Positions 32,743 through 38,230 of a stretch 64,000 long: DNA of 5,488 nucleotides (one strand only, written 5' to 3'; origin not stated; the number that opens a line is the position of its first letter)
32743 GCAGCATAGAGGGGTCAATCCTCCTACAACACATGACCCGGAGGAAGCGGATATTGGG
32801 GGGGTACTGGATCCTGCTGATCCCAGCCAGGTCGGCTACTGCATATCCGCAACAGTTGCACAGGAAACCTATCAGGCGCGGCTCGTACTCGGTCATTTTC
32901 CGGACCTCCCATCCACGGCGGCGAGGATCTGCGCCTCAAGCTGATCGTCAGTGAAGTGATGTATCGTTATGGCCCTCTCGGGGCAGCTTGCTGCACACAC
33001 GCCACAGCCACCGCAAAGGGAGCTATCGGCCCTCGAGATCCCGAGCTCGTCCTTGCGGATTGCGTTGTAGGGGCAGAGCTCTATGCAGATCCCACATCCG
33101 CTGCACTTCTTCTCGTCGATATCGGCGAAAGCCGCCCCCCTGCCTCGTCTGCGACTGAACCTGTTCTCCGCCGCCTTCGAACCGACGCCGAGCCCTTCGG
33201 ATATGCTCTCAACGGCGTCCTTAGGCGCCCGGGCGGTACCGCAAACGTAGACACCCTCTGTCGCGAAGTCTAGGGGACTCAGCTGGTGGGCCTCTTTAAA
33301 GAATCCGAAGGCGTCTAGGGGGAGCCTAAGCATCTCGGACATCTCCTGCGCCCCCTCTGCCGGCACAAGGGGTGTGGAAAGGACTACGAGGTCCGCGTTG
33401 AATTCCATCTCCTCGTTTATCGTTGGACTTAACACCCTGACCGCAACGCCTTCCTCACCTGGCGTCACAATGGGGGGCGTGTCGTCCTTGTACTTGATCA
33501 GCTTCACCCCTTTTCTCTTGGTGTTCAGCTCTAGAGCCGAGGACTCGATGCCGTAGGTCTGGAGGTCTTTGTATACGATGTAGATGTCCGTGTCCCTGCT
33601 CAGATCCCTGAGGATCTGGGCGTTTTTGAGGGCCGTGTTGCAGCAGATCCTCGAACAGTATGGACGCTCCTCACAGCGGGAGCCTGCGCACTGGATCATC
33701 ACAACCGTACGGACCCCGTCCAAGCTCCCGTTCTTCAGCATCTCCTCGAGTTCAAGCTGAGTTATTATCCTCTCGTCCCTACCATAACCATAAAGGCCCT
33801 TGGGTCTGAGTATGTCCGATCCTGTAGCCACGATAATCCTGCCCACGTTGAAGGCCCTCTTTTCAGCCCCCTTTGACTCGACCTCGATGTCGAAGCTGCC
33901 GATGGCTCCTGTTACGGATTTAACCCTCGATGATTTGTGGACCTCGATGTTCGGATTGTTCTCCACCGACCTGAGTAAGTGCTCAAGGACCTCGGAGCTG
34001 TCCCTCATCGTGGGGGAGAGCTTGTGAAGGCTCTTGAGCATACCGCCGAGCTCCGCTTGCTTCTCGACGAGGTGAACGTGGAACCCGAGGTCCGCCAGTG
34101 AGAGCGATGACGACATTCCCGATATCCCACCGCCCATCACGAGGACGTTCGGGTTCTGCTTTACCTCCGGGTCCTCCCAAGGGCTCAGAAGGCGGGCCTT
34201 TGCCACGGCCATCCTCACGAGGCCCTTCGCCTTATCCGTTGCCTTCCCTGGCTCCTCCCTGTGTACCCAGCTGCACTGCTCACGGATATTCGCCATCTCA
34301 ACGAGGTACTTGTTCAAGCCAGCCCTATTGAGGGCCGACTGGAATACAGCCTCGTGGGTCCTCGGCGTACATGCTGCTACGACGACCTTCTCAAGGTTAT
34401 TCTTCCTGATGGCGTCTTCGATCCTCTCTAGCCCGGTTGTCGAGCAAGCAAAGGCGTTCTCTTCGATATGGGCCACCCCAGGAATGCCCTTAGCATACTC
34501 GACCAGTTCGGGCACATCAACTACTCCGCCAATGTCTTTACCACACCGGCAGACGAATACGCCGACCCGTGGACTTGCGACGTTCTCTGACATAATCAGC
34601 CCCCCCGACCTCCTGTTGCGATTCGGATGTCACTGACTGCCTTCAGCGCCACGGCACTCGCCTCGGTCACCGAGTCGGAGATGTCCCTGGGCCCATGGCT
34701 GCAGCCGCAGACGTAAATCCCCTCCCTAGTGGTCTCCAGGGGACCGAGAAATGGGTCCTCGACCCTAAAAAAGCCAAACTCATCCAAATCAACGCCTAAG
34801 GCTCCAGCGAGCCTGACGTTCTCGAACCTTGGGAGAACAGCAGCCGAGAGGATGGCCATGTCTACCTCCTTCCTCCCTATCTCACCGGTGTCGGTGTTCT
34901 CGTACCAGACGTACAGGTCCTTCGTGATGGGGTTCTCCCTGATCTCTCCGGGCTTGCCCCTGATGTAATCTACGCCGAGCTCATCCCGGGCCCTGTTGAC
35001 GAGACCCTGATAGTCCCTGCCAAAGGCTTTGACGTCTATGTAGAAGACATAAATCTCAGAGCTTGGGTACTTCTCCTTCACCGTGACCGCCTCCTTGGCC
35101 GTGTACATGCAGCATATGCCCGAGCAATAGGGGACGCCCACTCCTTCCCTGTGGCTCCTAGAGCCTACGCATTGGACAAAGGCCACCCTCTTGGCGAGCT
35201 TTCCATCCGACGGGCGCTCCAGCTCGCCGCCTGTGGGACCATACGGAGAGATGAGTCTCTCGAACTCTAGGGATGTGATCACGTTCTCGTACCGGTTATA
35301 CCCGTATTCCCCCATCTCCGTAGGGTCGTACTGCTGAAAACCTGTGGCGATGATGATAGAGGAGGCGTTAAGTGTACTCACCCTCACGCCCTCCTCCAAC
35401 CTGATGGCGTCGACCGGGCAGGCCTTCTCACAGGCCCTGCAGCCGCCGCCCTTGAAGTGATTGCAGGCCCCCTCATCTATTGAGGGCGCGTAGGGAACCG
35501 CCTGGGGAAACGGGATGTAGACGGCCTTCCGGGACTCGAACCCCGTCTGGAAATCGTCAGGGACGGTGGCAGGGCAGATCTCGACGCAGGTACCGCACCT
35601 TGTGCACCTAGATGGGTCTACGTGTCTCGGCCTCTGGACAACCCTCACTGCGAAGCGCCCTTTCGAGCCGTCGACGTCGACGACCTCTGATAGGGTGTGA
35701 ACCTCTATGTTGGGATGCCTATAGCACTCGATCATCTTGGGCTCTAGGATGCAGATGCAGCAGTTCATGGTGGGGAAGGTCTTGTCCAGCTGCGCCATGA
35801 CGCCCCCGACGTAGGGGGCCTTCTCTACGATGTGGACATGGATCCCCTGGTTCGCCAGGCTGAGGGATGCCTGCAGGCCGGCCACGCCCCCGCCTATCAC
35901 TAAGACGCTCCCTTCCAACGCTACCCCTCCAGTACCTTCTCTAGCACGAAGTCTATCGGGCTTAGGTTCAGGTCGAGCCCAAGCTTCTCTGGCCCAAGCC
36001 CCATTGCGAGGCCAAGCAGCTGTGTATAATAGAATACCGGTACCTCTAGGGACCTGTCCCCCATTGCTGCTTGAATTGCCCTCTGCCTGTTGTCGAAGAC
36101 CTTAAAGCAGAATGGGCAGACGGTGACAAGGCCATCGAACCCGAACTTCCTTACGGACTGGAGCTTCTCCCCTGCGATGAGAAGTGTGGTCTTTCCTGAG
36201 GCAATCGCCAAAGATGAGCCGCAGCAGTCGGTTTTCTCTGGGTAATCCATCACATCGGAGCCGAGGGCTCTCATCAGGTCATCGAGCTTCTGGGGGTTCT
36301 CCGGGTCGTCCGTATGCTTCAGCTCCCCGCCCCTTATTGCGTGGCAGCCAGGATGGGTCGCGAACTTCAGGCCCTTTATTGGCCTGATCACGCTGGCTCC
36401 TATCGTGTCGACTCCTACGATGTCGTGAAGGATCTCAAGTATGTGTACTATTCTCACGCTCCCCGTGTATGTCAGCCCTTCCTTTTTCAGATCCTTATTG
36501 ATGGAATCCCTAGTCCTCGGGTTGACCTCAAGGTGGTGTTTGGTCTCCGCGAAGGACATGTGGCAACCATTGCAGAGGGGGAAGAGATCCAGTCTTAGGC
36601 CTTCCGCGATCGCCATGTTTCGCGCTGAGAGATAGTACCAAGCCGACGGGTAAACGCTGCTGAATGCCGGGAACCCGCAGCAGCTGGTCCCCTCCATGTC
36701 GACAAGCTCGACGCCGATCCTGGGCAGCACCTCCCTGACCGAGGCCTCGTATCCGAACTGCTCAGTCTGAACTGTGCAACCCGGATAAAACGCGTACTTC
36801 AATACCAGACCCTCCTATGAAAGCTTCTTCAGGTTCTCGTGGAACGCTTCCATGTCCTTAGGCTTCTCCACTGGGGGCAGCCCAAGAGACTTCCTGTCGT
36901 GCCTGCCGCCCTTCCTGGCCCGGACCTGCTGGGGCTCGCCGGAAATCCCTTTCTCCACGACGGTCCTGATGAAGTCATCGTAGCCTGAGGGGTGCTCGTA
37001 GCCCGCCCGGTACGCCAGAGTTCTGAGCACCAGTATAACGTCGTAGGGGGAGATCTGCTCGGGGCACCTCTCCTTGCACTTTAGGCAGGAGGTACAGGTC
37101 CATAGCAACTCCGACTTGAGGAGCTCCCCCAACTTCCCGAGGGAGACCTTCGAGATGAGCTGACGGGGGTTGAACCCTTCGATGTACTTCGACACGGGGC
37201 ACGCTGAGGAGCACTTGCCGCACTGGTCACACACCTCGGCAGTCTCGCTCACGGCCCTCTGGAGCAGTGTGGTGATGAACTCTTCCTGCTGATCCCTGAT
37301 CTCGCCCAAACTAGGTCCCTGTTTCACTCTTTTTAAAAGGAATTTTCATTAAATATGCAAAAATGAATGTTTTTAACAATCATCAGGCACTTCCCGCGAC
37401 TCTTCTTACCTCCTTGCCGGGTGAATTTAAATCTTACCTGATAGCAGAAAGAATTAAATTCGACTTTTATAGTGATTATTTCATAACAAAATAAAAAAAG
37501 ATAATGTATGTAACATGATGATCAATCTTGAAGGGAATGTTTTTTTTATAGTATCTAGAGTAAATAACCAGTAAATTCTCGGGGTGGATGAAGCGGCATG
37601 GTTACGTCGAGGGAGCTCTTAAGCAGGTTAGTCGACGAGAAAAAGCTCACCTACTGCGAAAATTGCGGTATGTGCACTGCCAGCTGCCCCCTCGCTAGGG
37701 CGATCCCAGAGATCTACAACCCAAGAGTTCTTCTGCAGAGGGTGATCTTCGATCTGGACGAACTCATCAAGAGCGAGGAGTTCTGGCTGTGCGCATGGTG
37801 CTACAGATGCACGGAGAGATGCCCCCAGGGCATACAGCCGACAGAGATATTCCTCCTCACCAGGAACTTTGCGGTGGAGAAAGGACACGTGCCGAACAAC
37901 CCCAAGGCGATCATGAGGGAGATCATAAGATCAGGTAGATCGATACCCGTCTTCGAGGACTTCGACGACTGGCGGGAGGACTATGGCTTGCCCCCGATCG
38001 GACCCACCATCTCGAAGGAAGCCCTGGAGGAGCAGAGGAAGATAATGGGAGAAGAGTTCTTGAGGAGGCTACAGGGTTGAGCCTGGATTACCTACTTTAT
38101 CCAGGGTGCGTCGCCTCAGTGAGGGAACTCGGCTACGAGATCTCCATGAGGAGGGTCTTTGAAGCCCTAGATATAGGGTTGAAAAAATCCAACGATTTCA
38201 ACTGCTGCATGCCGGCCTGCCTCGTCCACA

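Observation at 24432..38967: Exceptionally dense Hdr/Mvh supercluster: 12-gene operon with duplicated modules plus a divergent hdrCB pair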

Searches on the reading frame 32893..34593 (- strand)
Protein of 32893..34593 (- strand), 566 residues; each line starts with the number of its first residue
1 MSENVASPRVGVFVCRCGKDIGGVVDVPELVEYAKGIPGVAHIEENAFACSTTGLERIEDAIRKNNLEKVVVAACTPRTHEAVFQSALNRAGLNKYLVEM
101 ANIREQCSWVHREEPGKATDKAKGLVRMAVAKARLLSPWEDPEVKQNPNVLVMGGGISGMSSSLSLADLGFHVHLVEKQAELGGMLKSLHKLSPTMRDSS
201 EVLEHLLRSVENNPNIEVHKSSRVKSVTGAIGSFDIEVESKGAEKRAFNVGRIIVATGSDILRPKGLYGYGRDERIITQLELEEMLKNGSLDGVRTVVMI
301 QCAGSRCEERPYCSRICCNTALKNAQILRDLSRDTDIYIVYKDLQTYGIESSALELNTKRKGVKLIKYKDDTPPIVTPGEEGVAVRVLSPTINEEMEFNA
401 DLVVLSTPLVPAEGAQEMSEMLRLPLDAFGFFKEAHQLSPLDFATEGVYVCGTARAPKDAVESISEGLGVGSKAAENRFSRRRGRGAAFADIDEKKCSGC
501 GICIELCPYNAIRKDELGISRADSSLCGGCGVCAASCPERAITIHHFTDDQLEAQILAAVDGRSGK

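Call 4: search_protein_families(library=pfam, proteins=[window:32893-34593:-])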
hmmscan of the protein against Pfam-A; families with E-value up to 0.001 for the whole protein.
window:32893-34593:- (566 aa): 17 families
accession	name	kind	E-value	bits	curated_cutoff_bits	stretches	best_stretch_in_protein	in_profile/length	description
PF00037.32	Fer4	-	3.7e-13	49.1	21.1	2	491-513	2-24/24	4Fe-4S binding domain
PF12838.12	Fer4_7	-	1.5e-10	41.8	27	2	496-540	1-51/52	4Fe-4S dicluster domain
PF14697.11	Fer4_21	-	1.4e-08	35.1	35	1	490-543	1-58/59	4Fe-4S dicluster domain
PF07992.20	Pyr_redox_2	-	3.1e-08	33.8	26.1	1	149-270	2-119/291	Pyridine nucleotide-disulphide oxidoreductase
PF13484.11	Fer4_16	-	1.9e-07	32.2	30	0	496-515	1-20/66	4Fe-4S double cluster binding domain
PF12837.12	Fer4_6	-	2.5e-07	30.7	25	2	489-512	1-24/24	4Fe-4S binding domain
PF13187.11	Fer4_9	-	3.1e-07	30.7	27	1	496-542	1-52/52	4Fe-4S dicluster domain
PF25160.1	LdpA_Fe-S-bd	-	1.2e-06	28.6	27.6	1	490-514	21-45/49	LdpA Fe-S cluster-binding domain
PF13237.11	Fer4_10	-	2.3e-06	27.9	25.5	1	492-538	4-53/53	4Fe-4S dicluster domain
PF12797.12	Fer4_2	-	3.1e-06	27.2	24.5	0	492-509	5-22/22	4Fe-4S binding domain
PF03486.20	HI0933_like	-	3.3e-06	27.2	50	0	149-183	2-36/244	HI0933-like protein Rossmann domain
PF12831.13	FAD_oxidored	-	3.9e-06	26.8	27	1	150-187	2-39/416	FAD dependent oxidoreductase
PF13450.12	NAD_binding_8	-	5.1e-06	27.1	21.9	1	152-190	1-39/68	NAD(P)-binding Rossmann-like domain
PF00070.33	Pyr_redox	-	6.4e-05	23.8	22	0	149-228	1-67/82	Pyridine nucleotide-disulphide oxidoreductase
PF13738.12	Pyr_redox_3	-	8.8e-05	22.3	30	1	143-258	160-266/305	Pyridine nucleotide-disulphide oxidoreductase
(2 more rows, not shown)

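Call 5: search_protein_families(library=ncbifam, proteins=[window:32893-34593:-])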
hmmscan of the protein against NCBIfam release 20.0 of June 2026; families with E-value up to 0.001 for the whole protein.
window:32893-34593:- (566 aa): 82 families (the best 25 are shown)
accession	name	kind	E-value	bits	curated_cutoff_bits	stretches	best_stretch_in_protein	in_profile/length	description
NF040770.1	hetero_SS_HdrA2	exception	3.9e-145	484.9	1100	2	9-241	1-233/777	CoB-CoM heterodisulfide reductase HdrA2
NF041891.1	hdrA_Methbact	equivalog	3e-106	356.4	1300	2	242-557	307-633/762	ferredoxin:CoB-CoM heterodisulfide reductase subunit HdrA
NF041778.1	hetero_SS_HdrA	equivalog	1.7e-101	340.3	1400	2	247-556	325-647/771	ferredoxin:CoB-CoM heterodisulfide reductase subunit HdrA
NF009410.0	PRK12771.1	subfamily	7e-14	51.3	516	1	142-226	133-214/566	NAD(P)-binding protein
TIGR02179.1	PorD_KorD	subfamily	5e-12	45.8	60.05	1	492-544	22-74/78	2-oxoacid:acceptor oxidoreductase, delta subunit, pyruvate/2-ketoisovalerate family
NF040684.1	PorD_Arch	equivalog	1.3e-11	44.4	120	1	492-544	29-81/85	pyruvate synthase subunit PorD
TIGR01944.1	rnfB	subfamily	1.9e-11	43.8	68.7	1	458-553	78-171/190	RnfABCDGE type electron transport complex subunit B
NF007202.0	PRK09623.1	equivalog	2.3e-11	43.9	166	1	491-545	47-101/105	3-methyl-2-oxobutanoate dehydrogenase subunit delta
NF003475.0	PRK05113.1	equivalog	1.9e-10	40.9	203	1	458-549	78-167/190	electron transport complex subunit RsxB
NF005415.0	PRK06991.1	equivalog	7.9e-10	38.8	281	1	484-551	74-141/284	electron transport complex subunit RsxB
NF040864.1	HgcB_ferredoxin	equivalog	1.4e-09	37.6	99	1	491-545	10-64/93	mercury methylation ferredoxin HgcB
TIGR02700.1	flavo_MJ0208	hypoth_equivalog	1.7e-09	37.3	251.35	1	491-543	144-195/234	dihydromethanopterin reductase (acceptor)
NF007203.0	PRK09624.1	equivalog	2.3e-09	37.4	171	1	490-544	46-100/105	pyuvate ferredoxin oxidoreductase subunit delta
NF038196.1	ferrodoxin_EFR1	subfamily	4.5e-09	36.7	75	1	493-547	183-234/242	EFR1 family ferrodoxin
NF010590.0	PRK13984.1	equivalog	1.2e-08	33.6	946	1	139-206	280-344/611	putative oxidoreductase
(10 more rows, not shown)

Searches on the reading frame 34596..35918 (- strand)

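Call 4: search_protein_families(library=pfam, proteins=[window:34596-35918:-])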
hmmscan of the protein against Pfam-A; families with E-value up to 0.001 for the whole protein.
window:34596-35918:- (440 aa): 16 families
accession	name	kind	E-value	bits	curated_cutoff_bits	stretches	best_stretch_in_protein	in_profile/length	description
PF12837.12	Fer4_6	-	2.3e-10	40.3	25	2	99-117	3-21/24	4Fe-4S binding domain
PF07992.20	Pyr_redox_2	-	9e-10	38.9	26.1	1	4-91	2-87/291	Pyridine nucleotide-disulphide oxidoreductase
PF13237.11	Fer4_10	-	2e-08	34.5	25.5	1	93-116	30-53/53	4Fe-4S dicluster domain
PF13187.11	Fer4_9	-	2.3e-08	34.4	27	1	103-118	35-50/52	4Fe-4S dicluster domain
PF00037.32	Fer4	-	4.5e-08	33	21.1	2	100-116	3-19/24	4Fe-4S binding domain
PF13484.11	Fer4_16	-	1.3e-07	32.7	30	0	158-177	3-22/66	4Fe-4S double cluster binding domain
PF12831.13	FAD_oxidored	-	2.9e-07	30.6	27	1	5-42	2-39/416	FAD dependent oxidoreductase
PF00890.30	FAD_binding_2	-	8.8e-07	28.9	20.4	1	5-39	2-36/414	FAD binding domain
PF13450.12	NAD_binding_8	-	1.2e-06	29.2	21.9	1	7-42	1-36/68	NAD(P)-binding Rossmann-like domain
PF12838.12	Fer4_7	-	2.2e-06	28.4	27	0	159-177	4-22/52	4Fe-4S dicluster domain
PF12797.12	Fer4_2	-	1.1e-05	25.5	24.5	1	98-117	3-22/22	4Fe-4S binding domain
PF01494.25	FAD_binding_3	-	5.7e-05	22.9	22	1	4-34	3-33/349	FAD binding domain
PF00070.33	Pyr_redox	-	7.1e-05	23.7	22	1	4-49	1-43/82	Pyridine nucleotide-disulphide oxidoreductase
PF03486.20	HI0933_like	-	7.4e-05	22.7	50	0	4-38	2-36/244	HI0933-like protein Rossmann domain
PF01266.30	DAO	-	0.00011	22.3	27.9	1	5-38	2-35/353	FAD dependent oxidoreductase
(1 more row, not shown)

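Call 5: search_protein_families(library=ncbifam, proteins=[window:34596-35918:-])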
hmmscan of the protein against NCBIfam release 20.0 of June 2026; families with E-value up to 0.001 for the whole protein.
window:34596-35918:- (440 aa): 62 families (the best 25 are shown)
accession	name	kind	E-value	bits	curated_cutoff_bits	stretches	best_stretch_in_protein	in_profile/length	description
NF040770.1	hetero_SS_HdrA2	exception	2e-152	509.1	1100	1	4-429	141-558/777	CoB-CoM heterodisulfide reductase HdrA2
NF041778.1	hetero_SS_HdrA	equivalog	5e-113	378.5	1400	1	4-428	144-567/771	ferredoxin:CoB-CoM heterodisulfide reductase subunit HdrA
NF041891.1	hdrA_Methbact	equivalog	5.9e-110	368.7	1300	1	3-430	134-555/762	ferredoxin:CoB-CoM heterodisulfide reductase subunit HdrA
NF005560.0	PRK07233.1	equivalog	4.4e-09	35.7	252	1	5-45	3-43/435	hypothetical protein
NF045637.1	carotdesatCrtDProt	equivalog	1.3e-07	30.5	580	1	5-45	1-41/485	1-hydroxycarotenoid 3,4-desaturase CrtD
NF009410.0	PRK12771.1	subfamily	2.1e-07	29.9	516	1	5-41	141-177/566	NAD(P)-binding protein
TIGR01350.1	lipoamide_DH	equivalog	2.5e-07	29.8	408.8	0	5-40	4-38/461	dihydrolipoyl dehydrogenase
TIGR03467.1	HpnE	equivalog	3e-07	30.1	283.05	1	5-40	1-36/430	hydroxysqualene dehydroxylase HpnE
NF058577.1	FdxA_fam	equivalog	5.4e-07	29.7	65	0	98-117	31-50/52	4Fe-4S ferredoxin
NF005503.0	PRK07118.1-2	equivalog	6e-07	29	252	1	90-177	154-234/292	RnfABCDGE type electron transport complex subunit B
NF006021.0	PRK08163.1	equivalog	7.7e-07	28.4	459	1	4-42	7-45/398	3-hydroxybenzoate 6-monooxygenase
NF005062.0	PRK06475.1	equivalog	1.4e-06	27.4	524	1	1-46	2-47/401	FAD-binding protein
TIGR02734.1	crtI_fam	subfamily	1.6e-06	27.1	238.1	1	5-45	1-41/504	phytoene desaturase family protein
NF058655.1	CrtID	equivalog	3.4e-06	26.2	640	1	5-46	1-42/478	bifunctional phytoene desaturase/3,4-desaturase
NF005504.0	PRK07118.1-3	equivalog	4.9e-06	26.1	437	1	99-177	167-241/293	Fe-S cluster domain-containing protein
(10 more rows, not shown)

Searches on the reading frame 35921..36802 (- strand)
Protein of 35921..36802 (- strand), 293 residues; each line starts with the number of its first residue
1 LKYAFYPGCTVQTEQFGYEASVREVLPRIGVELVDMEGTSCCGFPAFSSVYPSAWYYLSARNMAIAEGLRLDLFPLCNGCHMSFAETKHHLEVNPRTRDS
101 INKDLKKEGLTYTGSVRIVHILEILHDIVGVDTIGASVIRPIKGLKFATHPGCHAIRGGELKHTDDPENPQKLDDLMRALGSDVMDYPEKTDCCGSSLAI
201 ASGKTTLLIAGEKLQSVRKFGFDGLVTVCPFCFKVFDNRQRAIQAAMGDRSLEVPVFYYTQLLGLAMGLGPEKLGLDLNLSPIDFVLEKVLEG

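Call 4: search_protein_families(library=pfam, proteins=[window:35921-36802:-])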
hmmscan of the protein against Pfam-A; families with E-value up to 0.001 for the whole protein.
window:35921-36802:- (293 aa): 2 families
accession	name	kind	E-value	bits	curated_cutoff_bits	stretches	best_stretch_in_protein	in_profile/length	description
PF02754.22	CCG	-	1.3e-25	89.7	20.6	2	148-235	2-83/85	Cysteine-rich domain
PF22196.1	HdrB-like_C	-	0.0009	19.7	33.4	0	219-278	25-85/87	HdrB-like C-terminal domain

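Call 5: search_protein_families(library=ncbifam, proteins=[window:35921-36802:-])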
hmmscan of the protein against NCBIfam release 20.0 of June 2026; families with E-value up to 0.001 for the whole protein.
window:35921-36802:- (293 aa): 6 families
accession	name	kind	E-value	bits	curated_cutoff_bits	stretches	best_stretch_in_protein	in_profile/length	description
TIGR03288.1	CoB_CoM_SS_B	equivalog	1.2e-71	241.4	345.15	1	2-290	1-290/290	CoB--CoM heterodisulfide reductase subunit B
NF042965.1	MFR_anch_SdhE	equivalog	4.3e-46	157.7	500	1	2-280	2-275/282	8-methylmenaquinol:fumarate reductase membrane anchor subunit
NF041780.1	hetero_SS_HdrB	equivalog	3.9e-30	105.2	450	1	6-288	9-303/304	ferredoxin:CoB-CoM heterodisulfide reductase subunit HdrB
NF004898.0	PRK06259.1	equivalog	4.5e-14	52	385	1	2-235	263-463/488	fumarate reductase (CoM/CoB) subunit TfrB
NF045670.1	quin_L_LdhH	equivalog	2.4e-11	42.7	800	1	2-233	468-682/706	L-lactate dehydrogenase (quinone) large subunit LdhH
NF008434.0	PRK11274.1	equivalog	0.00048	19.2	333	0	2-54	304-357/409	glycolate oxidase subunit GlcF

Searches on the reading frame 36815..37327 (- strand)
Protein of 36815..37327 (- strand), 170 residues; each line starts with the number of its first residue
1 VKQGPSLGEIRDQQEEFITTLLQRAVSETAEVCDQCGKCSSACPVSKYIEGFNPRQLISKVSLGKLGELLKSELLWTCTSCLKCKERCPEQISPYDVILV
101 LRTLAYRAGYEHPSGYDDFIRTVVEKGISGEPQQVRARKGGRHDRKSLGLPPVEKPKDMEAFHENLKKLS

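Call 4: search_protein_families(library=pfam, proteins=[window:36815-37327:-])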
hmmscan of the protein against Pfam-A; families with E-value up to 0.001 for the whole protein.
window:36815-37327:- (170 aa): 9 families
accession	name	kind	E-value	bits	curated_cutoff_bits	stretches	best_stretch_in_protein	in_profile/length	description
PF13534.11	Fer4_17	-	6.9e-10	39.8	22.2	1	33-93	2-61/61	4Fe-4S dicluster domain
PF13183.11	Fer4_8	-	8.9e-10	39.4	27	1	30-92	2-68/68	4Fe-4S dicluster domain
PF13187.11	Fer4_9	-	1.2e-08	35.3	27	1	33-91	2-50/52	4Fe-4S dicluster domain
PF13237.11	Fer4_10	-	1.4e-08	35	25.5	1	27-89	3-53/53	4Fe-4S dicluster domain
PF14697.11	Fer4_21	-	5.8e-05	23.6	35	0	18-50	26-58/59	4Fe-4S dicluster domain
PF12838.12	Fer4_7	-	7.2e-05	23.6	27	1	33-91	2-51/52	4Fe-4S dicluster domain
PF00037.32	Fer4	-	0.00019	21.5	21.1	0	31-45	6-20/24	4Fe-4S binding domain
PF12837.12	Fer4_6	-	0.00027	21.2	25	0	31-45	7-21/24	4Fe-4S binding domain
PF12797.12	Fer4_2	-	0.00093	19.5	24.5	0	30-45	7-22/22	4Fe-4S binding domain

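Call 5: search_protein_families(library=ncbifam, proteins=[window:36815-37327:-])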
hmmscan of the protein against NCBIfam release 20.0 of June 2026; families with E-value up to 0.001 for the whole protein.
window:36815-37327:- (170 aa): 22 families
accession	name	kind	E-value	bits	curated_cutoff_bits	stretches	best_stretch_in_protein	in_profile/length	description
TIGR03290.1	CoB_CoM_SS_C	equivalog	1.2e-23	83.7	160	1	31-168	2-130/144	CoB--CoM heterodisulfide reductase subunit C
NF041779.1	hetero_SS_HdrC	equivalog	9.8e-18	64.3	350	1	29-129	29-129/198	ferredoxin:CoB-CoM heterodisulfide reductase subunit HdrC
NF041890.1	hdrC_Methbact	equivalog_domain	1.6e-16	60.4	270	1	16-134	11-132/192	ferredoxin:CoB-CoM heterodisulfide reductase subunit HdrC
NF038018.1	qmoC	equivalog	3.8e-14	52.9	300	1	17-108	5-94/360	quinone-interacting membrane-bound oxidoreductase complex subunit QmoC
TIGR00384.1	dhsB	subfamily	2.5e-07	30.4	88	1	12-99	121-219/222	succinate dehydrogenase and fumarate reductase iron-sulfur protein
NF004898.0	PRK06259.1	equivalog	2.5e-07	29.7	385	1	27-114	128-225/488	fumarate reductase (CoM/CoB) subunit TfrB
NF042952.1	MFR_FeS_SdhB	equivalog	2.7e-07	29.9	600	1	73-116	199-242/320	8-methylmenaquinol:fumarate reductase iron-sulfur subunit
TIGR00314.1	cdhA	equivalog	7.7e-07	27.3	781.3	1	15-98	383-459/784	CO dehydrogenase/acetyl-CoA synthase complex subunit alpha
NF008369.0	PRK11168.1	equivalog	2.2e-06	26.8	278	1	28-97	8-79/401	anaerobic glycerol-3-phosphate dehydrogenase subunit C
NF045663.1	diclust_near_Sec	equivalog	1e-05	23.9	530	1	30-117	303-394/759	pyridine nucleotide-disulfide oxidoreductase/dicluster-binding protein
NF004616.0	PRK05950.1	subfamily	1.8e-05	24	228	1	13-104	129-232/238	succinate dehydrogenase iron-sulfur subunit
TIGR01945.1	rnfC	subfamily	3.2e-05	22.6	245.95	1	25-93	357-419/435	RnfABCDGE type electron transport complex subunit C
NF009226.0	PRK12576.1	equivalog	4.5e-05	22.9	344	0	32-103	155-235/317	succinate dehydrogenase/fumarate reductase iron-sulfur subunit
TIGR03379.1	glycerol3P_GlpC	equivalog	0.00011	21.1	279.9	1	28-103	2-79/397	anaerobic glycerol-3-phosphate dehydrogenase subunit GlpC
NF009227.0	PRK12577.1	equivalog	0.00019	20.2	349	0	16-102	137-235/330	succinate dehydrogenase/fumarate reductase iron-sulfur subunit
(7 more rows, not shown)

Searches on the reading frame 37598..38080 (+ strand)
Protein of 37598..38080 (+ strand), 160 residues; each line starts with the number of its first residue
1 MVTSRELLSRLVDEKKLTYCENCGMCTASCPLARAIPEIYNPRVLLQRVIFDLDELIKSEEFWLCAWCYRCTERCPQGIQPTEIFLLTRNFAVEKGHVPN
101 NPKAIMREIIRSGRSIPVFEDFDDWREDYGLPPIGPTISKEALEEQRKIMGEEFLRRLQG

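Call 6: search_protein_families(library=ncbifam, proteins=[window:37598-38080:+], max_evalue=0.00001)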
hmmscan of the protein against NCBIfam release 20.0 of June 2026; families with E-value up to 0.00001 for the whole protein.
window:37598-38080:+ (160 aa): 10 families
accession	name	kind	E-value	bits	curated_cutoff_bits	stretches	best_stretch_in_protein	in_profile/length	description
TIGR03290.1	CoB_CoM_SS_C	equivalog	2.2e-32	112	160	1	18-152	2-137/144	CoB--CoM heterodisulfide reductase subunit C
NF041890.1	hdrC_Methbact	equivalog_domain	1.8e-19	70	270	1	13-98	24-107/192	ferredoxin:CoB-CoM heterodisulfide reductase subunit HdrC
NF041779.1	hetero_SS_HdrC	equivalog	2.7e-17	62.9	350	1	14-96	27-107/198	ferredoxin:CoB-CoM heterodisulfide reductase subunit HdrC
NF038018.1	qmoC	equivalog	7.3e-12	45.4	300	1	17-102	17-101/360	quinone-interacting membrane-bound oxidoreductase complex subunit QmoC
NF008369.0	PRK11168.1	equivalog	3.7e-09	35.9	278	1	13-96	6-91/401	anaerobic glycerol-3-phosphate dehydrogenase subunit C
NF009226.0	PRK12576.1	equivalog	1.1e-08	34.8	344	1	16-92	152-237/317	succinate dehydrogenase/fumarate reductase iron-sulfur subunit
TIGR00384.1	dhsB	subfamily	3.5e-08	33.2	88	1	11-83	133-216/222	succinate dehydrogenase and fumarate reductase iron-sulfur protein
NF004898.0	PRK06259.1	equivalog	6.6e-08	31.6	385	1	9-117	125-241/488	fumarate reductase (CoM/CoB) subunit TfrB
NF004616.0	PRK05950.1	subfamily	6.9e-08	31.9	228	1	15-93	144-234/238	succinate dehydrogenase iron-sulfur subunit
NF008434.0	PRK11274.1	equivalog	2.8e-06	26.5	333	1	14-113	19-122/409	glycolate oxidase subunit GlcF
